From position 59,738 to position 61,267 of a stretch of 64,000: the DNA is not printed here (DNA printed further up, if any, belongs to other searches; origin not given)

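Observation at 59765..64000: Orphan 410-aa protein translationally coupled to a giant SF2 DEAH helicase: candidate two-gene system of unknown function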

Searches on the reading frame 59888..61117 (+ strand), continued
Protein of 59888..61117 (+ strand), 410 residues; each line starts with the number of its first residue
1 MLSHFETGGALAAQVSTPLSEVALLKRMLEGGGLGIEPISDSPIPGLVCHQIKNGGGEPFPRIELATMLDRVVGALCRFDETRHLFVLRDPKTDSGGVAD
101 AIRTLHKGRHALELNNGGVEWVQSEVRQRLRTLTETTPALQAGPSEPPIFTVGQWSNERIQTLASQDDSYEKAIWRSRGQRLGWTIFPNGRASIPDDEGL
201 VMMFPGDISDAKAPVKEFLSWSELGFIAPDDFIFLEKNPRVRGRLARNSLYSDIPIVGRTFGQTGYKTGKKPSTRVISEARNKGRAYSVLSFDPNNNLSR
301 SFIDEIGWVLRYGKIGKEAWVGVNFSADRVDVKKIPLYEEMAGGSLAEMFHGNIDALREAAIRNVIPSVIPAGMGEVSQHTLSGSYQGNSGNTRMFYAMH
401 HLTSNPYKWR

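Call 68: fold_search(model_id=the predicted structure, library=viral)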
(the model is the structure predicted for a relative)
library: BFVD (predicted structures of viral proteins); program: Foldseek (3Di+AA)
matches with E <= 10: 909; with E <= 0.001: 4
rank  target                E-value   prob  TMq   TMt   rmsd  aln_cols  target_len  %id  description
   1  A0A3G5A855            1.3e-08  1.00  0.36  0.46  17.8       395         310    8  Uncharacterized protein [Hyperionvirus sp.]
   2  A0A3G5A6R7            1.3e-06  1.00  0.33  0.37  12.5       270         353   11  Chromatin organization modifier chromo domain protein [Hyperionvirus sp.]
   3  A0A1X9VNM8            2.0e-06  1.00  0.33  0.17  19.8       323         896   10  Putative helicase domain protein [Mimivirus AB-566-O17]
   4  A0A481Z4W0            1.4e-05  1.00  0.28  0.10  19.7       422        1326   11  DNA-directed RNA polymerase subunit [Pithovirus LCPAC101]
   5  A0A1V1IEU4            3.1e-03  0.95  0.27  0.20  10.0       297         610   12  Methyl transferase [Beauveria bassiana polymycovirus 1]
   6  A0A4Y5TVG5            7.8e-03  0.91  0.25  0.45  10.4       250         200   11  Methyltransferase domain-containing protein [Vibrio phage VAP7]
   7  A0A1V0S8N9            1.1e-02  0.82  0.18  0.26  13.0       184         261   10  Chromatin organization modifier chromo domain protein [Catovirus CTV1]
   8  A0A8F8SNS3            1.4e-02  0.96  0.28  0.40  10.2       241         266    8  (no name in the UniProt tables at hand)
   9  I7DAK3                1.4e-02  0.13  0.12  0.15  24.1       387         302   10  Uncharacterized protein [Pseudomonas phage PA7]
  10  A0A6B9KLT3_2          2.0e-02  0.87  0.29  0.13   8.4       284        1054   10  RNA-directed RNA polymerase [Atrato Chu-like virus 4]
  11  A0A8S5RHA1            2.1e-02  0.87  0.26  0.47   9.4       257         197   10  Uncharacterized protein [virus sp. ctML55]
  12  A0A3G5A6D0            2.4e-02  0.63  0.17  0.21  11.9       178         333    8  Uncharacterized protein [Harvfovirus sp.]
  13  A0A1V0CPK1            3.4e-02  0.28  0.13  0.24  17.8       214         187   11  (no name in the UniProt tables at hand)
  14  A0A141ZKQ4            6.1e-02  0.57  0.25  0.43  10.8       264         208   12  (no name in the UniProt tables at hand)
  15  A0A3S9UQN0            7.7e-02  0.25  0.11  0.21  18.3       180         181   13  Uncharacterized protein [Mycobacterium phage DrLupo]
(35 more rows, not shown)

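Call 74: search_protein_families(library=pfam, proteins=[P0005, P0006, L008:6726-12077:+, L018:6760-8832:+, L020:11387-11941:-], max_evalue=0.1)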
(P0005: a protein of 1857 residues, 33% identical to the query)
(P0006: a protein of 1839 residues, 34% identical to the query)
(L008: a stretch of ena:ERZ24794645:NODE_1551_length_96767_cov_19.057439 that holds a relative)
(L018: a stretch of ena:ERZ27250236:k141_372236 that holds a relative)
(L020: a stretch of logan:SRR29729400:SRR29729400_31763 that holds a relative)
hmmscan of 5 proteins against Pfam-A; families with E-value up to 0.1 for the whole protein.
P0005 (1857 aa): 4 families
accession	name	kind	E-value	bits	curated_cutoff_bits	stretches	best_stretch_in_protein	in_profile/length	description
PF04851.21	ResIII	-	2.7e-19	70.1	22.5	1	127-275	2-163/164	Type III restriction enzyme, res subunit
PF00271.37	Helicase_C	-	1.1e-15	58.2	23.5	1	394-506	4-109/110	Helicase conserved C-terminal domain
PF00270.35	DEAD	-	5.6e-07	29.9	26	1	131-276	2-162/167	DEAD/DEAH box helicase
PF09848.15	SLFN-g3_helicase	-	0.059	13.1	24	1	158-257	11-97/354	Schlafen group 3, DNA/RNA helicase domain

P0006 (1839 aa): 7 families
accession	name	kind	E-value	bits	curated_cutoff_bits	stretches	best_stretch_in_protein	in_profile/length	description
PF04851.21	ResIII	-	3.3e-22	79.6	22.5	1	58-203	7-163/164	Type III restriction enzyme, res subunit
PF00271.37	Helicase_C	-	8.4e-12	45.8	23.5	1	278-384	4-110/110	Helicase conserved C-terminal domain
PF00270.35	DEAD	-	3e-08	34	26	1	59-204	4-163/167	DEAD/DEAH box helicase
PF09848.15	SLFN-g3_helicase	-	0.014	15.1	24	1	83-181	10-93/354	Schlafen group 3, DNA/RNA helicase domain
PF18766.7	SWI2_SNF2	-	0.028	14.5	26.7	1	131-204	82-157/221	SWI2/SNF2 ATPase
PF20531.3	DUF6746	-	0.069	13.5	27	0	1195-1231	70-106/124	Family of unknown function (DUF6746)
PF03477.21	ATP-cone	-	0.083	13.9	25.8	0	982-1031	28-77/88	ATP cone domain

L008:6726-12077:+ (1784 aa): 4 families
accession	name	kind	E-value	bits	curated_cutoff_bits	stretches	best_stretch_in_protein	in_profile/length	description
PF04851.21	ResIII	-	1e-23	84.5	22.5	1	53-230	3-163/164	Type III restriction enzyme, res subunit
PF00271.37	Helicase_C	-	2.3e-12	47.6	23.5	1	310-411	12-108/110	Helicase conserved C-terminal domain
PF00270.35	DEAD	-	1e-06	29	26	1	62-231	4-163/167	DEAD/DEAH box helicase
PF18766.7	SWI2_SNF2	-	0.04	14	26.7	0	196-271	121-198/221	SWI2/SNF2 ATPase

L018:6760-8832:+ (691 aa): 0 families

L020:11387-11941:- (184 aa): 0 families

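Call 78: list_cluster_members(proteins=[P0024, P0004, P0018, P0009, P0010, P0012, P0015, P0020, P0028, P0035])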
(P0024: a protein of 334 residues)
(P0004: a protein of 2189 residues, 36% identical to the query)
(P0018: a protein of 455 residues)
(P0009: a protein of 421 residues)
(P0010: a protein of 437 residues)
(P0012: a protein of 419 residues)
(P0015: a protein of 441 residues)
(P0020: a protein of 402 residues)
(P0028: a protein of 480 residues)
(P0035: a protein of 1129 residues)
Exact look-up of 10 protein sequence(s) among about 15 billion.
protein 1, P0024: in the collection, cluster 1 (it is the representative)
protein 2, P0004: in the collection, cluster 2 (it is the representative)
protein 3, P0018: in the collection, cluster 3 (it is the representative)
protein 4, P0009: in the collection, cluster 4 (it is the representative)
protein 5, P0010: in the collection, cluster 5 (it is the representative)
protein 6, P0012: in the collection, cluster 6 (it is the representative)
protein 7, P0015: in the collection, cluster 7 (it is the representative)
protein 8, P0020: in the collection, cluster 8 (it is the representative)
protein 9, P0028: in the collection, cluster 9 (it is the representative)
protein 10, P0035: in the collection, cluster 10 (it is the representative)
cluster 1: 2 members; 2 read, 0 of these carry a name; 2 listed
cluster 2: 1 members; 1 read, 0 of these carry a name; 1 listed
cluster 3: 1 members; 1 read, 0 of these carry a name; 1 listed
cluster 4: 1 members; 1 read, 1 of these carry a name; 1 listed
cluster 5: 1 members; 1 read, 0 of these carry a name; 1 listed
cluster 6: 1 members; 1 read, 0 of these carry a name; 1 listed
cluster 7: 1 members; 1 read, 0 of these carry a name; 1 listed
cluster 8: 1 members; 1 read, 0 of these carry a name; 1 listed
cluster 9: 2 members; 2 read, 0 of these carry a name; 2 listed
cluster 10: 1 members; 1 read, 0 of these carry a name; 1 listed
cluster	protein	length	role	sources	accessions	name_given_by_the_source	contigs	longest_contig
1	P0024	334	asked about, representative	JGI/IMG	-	-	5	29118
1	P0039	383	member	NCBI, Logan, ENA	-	-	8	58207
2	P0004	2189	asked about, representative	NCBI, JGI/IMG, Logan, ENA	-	-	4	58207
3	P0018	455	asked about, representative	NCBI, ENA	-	-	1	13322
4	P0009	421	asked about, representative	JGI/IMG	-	hypothetical protein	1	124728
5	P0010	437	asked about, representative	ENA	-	-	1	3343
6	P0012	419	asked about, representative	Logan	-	-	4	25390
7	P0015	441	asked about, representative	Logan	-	-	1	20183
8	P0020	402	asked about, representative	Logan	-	-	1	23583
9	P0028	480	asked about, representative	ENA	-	-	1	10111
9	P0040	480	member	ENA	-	-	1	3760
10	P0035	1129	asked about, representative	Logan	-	-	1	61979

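Call 79: find_encoding_contigs(protein=P0009, flank=10000, max_places=1)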
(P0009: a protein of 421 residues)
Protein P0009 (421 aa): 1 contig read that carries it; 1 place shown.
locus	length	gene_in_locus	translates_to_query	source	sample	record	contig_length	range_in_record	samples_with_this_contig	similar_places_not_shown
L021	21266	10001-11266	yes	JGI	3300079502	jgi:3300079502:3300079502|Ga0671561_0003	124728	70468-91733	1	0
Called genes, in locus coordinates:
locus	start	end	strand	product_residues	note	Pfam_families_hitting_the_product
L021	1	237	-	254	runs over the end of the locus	PF02578:Cu-oxidase_4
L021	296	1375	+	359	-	PF04909:Amidohydro_2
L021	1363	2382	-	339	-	-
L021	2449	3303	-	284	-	PF01256:Carb_kinase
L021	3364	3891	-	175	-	PF00710:Asparaginase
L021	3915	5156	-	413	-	PF00171:Aldedh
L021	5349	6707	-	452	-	PF00924:MS_channel_2nd, PF21082:MS_channel_3rd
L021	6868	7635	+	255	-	PF01145:Band_7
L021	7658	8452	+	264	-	PF08501:Shikimate_dh_N, PF01488:Shikimate_DH (weak), PF18317:SDH_C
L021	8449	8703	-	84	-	-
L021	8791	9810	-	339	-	-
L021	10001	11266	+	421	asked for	-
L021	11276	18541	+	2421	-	PF04851:ResIII, PF00271:Helicase_C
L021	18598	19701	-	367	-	-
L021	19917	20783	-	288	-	-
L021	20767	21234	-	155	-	PF01252:Peptidase_A8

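Call 80: find_encoding_contigs(protein=P0012, flank=10000, max_places=1)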
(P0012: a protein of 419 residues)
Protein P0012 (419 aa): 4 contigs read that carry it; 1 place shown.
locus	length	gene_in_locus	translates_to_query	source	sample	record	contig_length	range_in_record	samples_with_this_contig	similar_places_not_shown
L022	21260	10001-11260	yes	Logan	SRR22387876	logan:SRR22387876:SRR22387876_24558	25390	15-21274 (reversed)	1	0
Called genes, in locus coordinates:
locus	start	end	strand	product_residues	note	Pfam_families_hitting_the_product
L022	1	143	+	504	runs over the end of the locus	-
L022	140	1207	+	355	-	-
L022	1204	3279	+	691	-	-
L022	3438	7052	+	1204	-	-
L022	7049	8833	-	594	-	PF07973:tRNA_SAD, PF00587:tRNA-synt_2b, PF03129:HGTP_anticodon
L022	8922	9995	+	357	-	PF02463:SMC_N, PF13175:AAA_15, PF13476:AAA_23, PF13304:AAA_21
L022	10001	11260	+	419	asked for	-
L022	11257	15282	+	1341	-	PF04851:ResIII, PF00271:Helicase_C (weak)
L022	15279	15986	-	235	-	-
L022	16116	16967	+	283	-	PF13367:PrsW-protease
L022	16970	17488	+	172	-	-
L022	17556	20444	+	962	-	PF00005:ABC_tran (faint), PF02463:SMC_N (faint), PF03193:RsgA_GTPase (faint), PF13191:AAA_16 (faint), PF13304:AAA_21 (faint), PF13401:AAA_22 (faint), PF17760:UvrA_inter, PF17755:UvrA_DNA-bind, +2 more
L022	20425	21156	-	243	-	PF08713:DNA_alkylation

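Call 81: find_encoding_contigs(protein=P0020, flank=10000, max_places=1)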
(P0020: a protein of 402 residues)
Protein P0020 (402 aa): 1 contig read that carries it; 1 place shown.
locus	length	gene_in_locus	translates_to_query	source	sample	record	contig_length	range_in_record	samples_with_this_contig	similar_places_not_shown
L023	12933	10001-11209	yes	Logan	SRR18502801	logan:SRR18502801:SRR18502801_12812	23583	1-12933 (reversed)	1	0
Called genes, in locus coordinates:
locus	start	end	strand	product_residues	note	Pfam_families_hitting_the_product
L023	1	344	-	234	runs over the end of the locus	PF01063:Aminotran_4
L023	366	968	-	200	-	-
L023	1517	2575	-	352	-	PF04715: (weak), PF00425:Chorismate_bind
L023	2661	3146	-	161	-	PF00334:NDK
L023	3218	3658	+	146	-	-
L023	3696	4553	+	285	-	-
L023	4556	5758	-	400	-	PF00675:Peptidase_M16, PF05193:Peptidase_M16_C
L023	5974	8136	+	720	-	PF03717:PBP_dimer, PF00905:Transpeptidase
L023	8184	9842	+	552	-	-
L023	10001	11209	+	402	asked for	-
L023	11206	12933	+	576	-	?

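Call 82: find_encoding_contigs(protein=P0015, flank=10000, max_places=1)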
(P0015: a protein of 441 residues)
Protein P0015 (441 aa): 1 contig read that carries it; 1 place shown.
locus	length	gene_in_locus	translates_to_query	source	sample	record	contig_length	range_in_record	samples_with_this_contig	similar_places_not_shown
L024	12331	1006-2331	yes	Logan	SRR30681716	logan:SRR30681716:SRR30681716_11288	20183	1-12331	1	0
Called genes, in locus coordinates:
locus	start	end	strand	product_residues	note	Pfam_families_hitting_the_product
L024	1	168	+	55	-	?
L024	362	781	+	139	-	-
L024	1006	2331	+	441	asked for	-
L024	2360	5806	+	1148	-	PF00270:DEAD (weak), PF04851:ResIII, PF00271:Helicase_C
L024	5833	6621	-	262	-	-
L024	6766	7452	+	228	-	-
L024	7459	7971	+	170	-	-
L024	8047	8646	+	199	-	PF02798:GST_N, PF13417:GST_N_3, PF13409:GST_N_2, PF00043:GST_C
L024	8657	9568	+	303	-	PF00005:ABC_tran, PF13304:AAA_21 (faint)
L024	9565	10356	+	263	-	PF01061:ABC2_membrane, PF12698:ABC2_membrane_3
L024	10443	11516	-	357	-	PF01066:CDP-OH_P_transf (weak)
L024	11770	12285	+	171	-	PF01327:Pep_deformylase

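Call 87: search_dna_similar(query=window:59888-61117:+, collection=plasmids, mode=protein, max_evalue=0.001, max_rows=10)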
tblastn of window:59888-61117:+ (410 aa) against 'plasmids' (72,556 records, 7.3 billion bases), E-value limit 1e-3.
No match.

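Call 88: search_dna_similar(query=window:59888-61117:+, collection=phages, mode=protein, max_evalue=0.001, max_rows=10)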
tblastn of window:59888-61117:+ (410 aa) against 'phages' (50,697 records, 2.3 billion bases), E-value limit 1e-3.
No match.
